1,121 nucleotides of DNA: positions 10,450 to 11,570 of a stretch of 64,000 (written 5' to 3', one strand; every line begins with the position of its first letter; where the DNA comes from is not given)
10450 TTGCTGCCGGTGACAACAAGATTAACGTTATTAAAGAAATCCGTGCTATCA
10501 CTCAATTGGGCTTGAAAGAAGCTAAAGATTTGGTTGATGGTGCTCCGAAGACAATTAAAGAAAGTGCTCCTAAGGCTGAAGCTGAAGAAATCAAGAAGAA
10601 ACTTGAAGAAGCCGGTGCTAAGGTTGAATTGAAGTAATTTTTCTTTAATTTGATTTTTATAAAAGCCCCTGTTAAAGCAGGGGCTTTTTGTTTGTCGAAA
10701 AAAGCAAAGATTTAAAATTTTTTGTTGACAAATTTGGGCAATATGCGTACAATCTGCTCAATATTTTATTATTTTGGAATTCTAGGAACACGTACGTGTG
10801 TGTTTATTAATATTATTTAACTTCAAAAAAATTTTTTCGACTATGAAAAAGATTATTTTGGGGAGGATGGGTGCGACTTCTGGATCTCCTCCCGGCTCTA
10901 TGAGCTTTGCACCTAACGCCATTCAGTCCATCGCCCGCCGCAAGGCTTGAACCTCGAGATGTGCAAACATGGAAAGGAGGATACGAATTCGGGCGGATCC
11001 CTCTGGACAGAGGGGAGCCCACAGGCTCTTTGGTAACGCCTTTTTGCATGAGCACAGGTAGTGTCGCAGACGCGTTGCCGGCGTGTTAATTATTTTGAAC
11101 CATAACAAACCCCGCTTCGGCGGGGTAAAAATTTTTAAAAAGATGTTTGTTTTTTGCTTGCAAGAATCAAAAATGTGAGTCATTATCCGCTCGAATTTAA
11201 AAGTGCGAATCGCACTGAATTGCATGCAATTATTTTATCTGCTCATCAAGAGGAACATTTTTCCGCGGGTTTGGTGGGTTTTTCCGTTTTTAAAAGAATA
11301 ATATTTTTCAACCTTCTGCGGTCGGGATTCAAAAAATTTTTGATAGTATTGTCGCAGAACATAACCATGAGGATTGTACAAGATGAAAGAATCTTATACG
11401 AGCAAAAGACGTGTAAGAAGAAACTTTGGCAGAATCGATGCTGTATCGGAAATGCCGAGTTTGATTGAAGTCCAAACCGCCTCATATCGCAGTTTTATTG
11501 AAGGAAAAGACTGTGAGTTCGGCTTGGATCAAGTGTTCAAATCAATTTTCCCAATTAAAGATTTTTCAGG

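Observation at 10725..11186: Candidate novel structured ncRNA of about 250-370 nt between rplL and rpoB, with its own promoter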

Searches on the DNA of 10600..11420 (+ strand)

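Call 4: search_rna_families(source=window, start=10600, end=11420, threshold=evalue, max_evalue=10, show_alignments=3)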
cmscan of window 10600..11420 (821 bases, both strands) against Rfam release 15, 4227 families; matches with E-value up to 10: 46.
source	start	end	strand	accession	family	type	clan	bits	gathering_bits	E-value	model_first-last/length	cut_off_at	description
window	10627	10692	+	RF02064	STnc370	Gene; sRNA;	-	30.2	54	0.064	1-71/71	no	Enterobacterial sRNA STnc370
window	10609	10693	+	RF00515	PyrR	Cis-reg;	-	25.7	54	0.34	1-115/115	no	PyrR binding site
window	10618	10687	+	RF02730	JA02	Gene; sRNA;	-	25.3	49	0.47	1-116/116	no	Aggregatibacter sRNA JA02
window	10641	10723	+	RF01770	rimP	Cis-reg; leader;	-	24.9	47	0.12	1-102/102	no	Gammaprotebacteria rimP leader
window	10656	10723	-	RF01859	Phe_leader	Cis-reg; leader;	-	24.5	55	0.12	1-125/125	no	Phenylalanine leader peptide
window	10650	10756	-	RF00121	MicC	Gene; sRNA;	-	24.1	90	0.42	1-123/123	no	MicC RNA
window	10656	10727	-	RF02064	STnc370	Gene; sRNA;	-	22.6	54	2.5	1-71/71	no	Enterobacterial sRNA STnc370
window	10631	10693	+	RF01859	Phe_leader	Cis-reg; leader;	-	22.4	55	0.36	1-125/125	no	Phenylalanine leader peptide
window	10662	10723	-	RF01393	isrJ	Gene; sRNA;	-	21.9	37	0.16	1-75/75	no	isrJ Hfq binding RNA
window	10662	10726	+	RF02634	EF3314_EF3315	Gene; sRNA;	-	21.6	100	0.015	71-141/141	no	Enterococcus sRNA EF3314_EF3315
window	10646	10765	-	RF02621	BSnc120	Gene; sRNA;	-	21.2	114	0.05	1-88/88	no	Brucella sRNA 120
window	10604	10696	+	RF01772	rnk_pseudo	Cis-reg; leader;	-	21.2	55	0.5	1-108/108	no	Pseudomonas rnk leader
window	10645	10713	+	RF01579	RUF2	Gene; sRNA;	-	21.2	90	1.7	1-154/154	no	Plasmodium RNA of unknown function RUF2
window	10624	10689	+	RF01820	RsaE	Gene; sRNA;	-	20.9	79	0.66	1-112/112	no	RNA Staph. aureus E (RoxS)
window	10656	10777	-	RF02073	STnc260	Gene; sRNA;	-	20.8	100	1.8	1-176/176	no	Salmonella enterica sRNA STnc260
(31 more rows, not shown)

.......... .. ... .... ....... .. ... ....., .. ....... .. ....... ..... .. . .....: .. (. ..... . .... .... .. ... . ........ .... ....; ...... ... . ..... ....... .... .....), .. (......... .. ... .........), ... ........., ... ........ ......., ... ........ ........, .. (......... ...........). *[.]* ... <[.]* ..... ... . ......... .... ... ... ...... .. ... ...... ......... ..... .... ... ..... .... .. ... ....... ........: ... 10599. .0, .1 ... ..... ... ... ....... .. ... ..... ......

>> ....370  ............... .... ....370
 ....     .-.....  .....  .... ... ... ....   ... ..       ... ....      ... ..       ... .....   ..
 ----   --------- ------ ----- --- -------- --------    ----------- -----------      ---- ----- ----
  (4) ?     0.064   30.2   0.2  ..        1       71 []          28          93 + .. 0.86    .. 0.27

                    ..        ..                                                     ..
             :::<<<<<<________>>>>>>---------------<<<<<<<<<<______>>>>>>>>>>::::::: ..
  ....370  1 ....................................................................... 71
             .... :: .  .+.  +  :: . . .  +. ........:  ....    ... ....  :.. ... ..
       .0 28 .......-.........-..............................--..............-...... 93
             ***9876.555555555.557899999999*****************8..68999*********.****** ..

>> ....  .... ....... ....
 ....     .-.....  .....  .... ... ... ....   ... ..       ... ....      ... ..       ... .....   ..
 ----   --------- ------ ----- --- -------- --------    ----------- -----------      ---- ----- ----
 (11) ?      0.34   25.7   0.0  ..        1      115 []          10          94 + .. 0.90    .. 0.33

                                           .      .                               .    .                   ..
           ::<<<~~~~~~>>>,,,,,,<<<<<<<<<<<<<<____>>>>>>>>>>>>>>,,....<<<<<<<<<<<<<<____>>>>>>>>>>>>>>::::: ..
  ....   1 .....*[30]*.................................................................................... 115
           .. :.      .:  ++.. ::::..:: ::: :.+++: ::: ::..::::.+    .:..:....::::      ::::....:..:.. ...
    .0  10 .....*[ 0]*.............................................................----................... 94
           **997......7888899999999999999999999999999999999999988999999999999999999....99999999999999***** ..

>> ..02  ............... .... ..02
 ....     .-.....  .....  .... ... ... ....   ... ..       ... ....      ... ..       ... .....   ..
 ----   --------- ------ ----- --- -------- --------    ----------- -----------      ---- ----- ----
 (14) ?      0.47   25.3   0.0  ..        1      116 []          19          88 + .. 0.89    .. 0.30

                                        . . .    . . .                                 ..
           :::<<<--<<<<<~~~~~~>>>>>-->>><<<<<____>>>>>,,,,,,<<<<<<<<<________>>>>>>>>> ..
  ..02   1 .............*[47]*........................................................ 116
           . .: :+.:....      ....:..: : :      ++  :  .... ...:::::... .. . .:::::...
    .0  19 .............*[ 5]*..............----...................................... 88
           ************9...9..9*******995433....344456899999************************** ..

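Call 27: search_dna_similar(query=window:10760-11140:+, collection=phages, mode=distant, max_evalue=0.01)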
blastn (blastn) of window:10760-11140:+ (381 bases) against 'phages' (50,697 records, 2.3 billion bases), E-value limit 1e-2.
Records with a match: 83; places in all: 83; records where one place covers at least 80% of the query: 0.
Best place of each record, by identity: >=99% 80; 80-90% 3.
By first word of the organism name: Salmonella 75; Escherichia 6; Pseudomonas 1; Enterococcus 1.
By host as written in the record: Salmonella enterica 18; - 11; Salmonella enterica subsp. enterica serovar Typhimurium 7; Salmonella enterica subsp. enterica serovar Enteritidis PT1 7; Salmonella sp. 5; Salmonella enterica subsp. enterica serovar Enteritidis 3; Salmonella typhimurium 2; Salmonella sp. and Escherichia coli O157 2; and 20 more.
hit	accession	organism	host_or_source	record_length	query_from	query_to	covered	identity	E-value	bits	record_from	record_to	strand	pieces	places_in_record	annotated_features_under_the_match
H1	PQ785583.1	Salmonella phage As2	Salmonella enterica subsp. enterica ...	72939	327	378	14%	80.8%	9e-3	46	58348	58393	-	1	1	hypothetical protein | tailspike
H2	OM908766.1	Salmonella phage S5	Salmonella sp.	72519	327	378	14%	80.8%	9e-3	46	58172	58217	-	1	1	none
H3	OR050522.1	Salmonella phage SP154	Salmonella enterica subsp. enterica ...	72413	327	378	14%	80.8%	9e-3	46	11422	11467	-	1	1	hypothetical protein | tailspike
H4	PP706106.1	Salmonella phage SF02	Salmonella enterica BNCC 192094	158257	343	367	7%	100.0%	9e-3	46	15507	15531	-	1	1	none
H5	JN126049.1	Salmonella typhimurium phage PhiSH19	Salmonella typhimurium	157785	343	367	7%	100.0%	9e-3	46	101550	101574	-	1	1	none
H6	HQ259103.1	Salmonella phage SFP10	Salmonella sp. and Escherichia coli O157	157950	343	367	7%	100.0%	9e-3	46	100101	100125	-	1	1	none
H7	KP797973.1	Salmonella phage Det7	Salmonella enterica serovar Typhimurium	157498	343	367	7%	100.0%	9e-3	46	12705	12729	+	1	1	none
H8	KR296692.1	Salmonella phage 38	Salmonella typhi O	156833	343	367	7%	100.0%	9e-3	46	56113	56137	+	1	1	none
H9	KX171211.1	Salmonella phage vB_SenM-2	Salmonella sp.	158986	343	367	7%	100.0%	9e-3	46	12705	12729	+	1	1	none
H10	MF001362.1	Salmonella phage SP1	Salmonella enterica subsp. enterica ...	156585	343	367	7%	100.0%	9e-3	46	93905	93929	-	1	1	none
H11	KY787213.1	Salmonella phage BSP101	Salmonella enterica serovar typhimurium ...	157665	343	367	7%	100.0%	9e-3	46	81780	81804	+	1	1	none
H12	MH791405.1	Salmonella phage SeSz-1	Salmonella enterica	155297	343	367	7%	100.0%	9e-3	46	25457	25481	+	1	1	none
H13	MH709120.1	Salmonella phage SenASZ3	Salmonella enterica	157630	343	367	7%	100.0%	9e-3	46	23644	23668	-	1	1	none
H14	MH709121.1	Salmonella phage SenALZ1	Salmonella enterica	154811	343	367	7%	100.0%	9e-3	46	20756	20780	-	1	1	none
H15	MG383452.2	Escherichia phage FEC14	Escherichia coli O157:H7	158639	343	367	7%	100.0%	9e-3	46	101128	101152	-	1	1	none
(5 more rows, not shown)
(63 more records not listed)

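Call 28: search_dna_similar(query=window:10760-11140:+, collection=plasmids, mode=distant, max_evalue=0.01)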
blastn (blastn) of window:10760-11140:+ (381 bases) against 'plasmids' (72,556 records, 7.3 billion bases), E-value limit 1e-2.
No match.

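Call 62: search_rna_families(source=window, start=10755, end=11105, threshold=evalue, max_evalue=10)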
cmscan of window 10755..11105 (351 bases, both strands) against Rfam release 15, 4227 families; matches with E-value up to 10: 2.
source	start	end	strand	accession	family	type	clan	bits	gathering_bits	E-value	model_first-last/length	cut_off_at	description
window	10794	10894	-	RF00286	SCARNA8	Gene; snRNA; snoRNA; scaRNA;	-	14.9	53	1.7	1-131/131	no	Small Cajal body specific RNA 8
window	10962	11008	+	RF00060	HgcE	Gene; snRNA; snoRNA; HACA-box;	-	10.6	50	9.9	1-130/130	no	HgcE RNA (Pab105)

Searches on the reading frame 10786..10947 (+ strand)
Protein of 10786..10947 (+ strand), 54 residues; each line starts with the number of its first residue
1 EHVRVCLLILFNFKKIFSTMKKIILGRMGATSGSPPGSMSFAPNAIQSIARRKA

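Call 47: search_protein_families(library=pfam, max_evalue=10, proteins=[window:10786-10947:+])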
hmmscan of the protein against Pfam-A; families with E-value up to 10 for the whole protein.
seq(54 aa): 0 families

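Call 80: find_homologous_proteins(query=window:10786-10947:+, max_evalue=1)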
Query window:10786-10947:+: no candidate shares three 5-residue words with the query. No homologue found.

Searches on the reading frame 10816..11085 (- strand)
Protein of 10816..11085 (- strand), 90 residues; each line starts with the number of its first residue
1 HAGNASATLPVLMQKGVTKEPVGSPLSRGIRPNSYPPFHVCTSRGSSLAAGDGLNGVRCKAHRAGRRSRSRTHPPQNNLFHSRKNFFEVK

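Call 47: search_protein_families(library=pfam, max_evalue=10, proteins=[window:10816-11085:-])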
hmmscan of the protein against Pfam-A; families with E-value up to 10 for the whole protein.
seq(90 aa): 0 families

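Call 83: search_protein_representatives(protein=window:10816-11085:-)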
Query: 90 residues. Proteins with E-value up to 0.001 (for the whole library): 2; up to 1e-10: 0; up to 1e-30: 0. The best 2 are listed.
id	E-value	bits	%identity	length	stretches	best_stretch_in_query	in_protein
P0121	1.3e-06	45.4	37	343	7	7-77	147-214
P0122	1.1e-05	42.4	39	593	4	39-74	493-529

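Call 85: find_encoding_contigs(protein=P0121, flank=1500, max_places=3)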
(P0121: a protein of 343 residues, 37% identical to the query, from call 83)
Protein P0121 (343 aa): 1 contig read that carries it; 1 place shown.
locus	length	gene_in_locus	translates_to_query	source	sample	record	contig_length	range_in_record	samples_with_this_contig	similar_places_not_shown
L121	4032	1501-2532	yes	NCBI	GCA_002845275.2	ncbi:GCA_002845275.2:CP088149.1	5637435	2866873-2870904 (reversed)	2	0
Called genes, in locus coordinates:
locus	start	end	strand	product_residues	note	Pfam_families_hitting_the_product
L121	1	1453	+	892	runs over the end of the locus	PF25199:nSTAND_NTPase5 (faint), PF13401:AAA_22 (faint), PF25873:WHD_MalT, PF07719:TPR_2 (faint), PF17874:TPR_MalT, PF00196:GerE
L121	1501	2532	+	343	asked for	-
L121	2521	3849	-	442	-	PF07690:MFS_1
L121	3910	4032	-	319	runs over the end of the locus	PF01012:ETF, PF00766:ETF_alpha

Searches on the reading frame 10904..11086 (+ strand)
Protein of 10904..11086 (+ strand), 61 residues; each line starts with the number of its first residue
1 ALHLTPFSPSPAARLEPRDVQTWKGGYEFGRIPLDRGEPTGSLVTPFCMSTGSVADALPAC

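Call 47: search_protein_families(library=pfam, max_evalue=10, proteins=[window:10904-11086:+])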
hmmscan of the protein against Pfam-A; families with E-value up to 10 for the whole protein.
seq(61 aa): 0 families

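Call 78: find_homologous_proteins(query=window:10904-11086:+, max_evalue=1)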
Query window:10904-11086:+: no candidate shares three 5-residue words with the query. No homologue found.
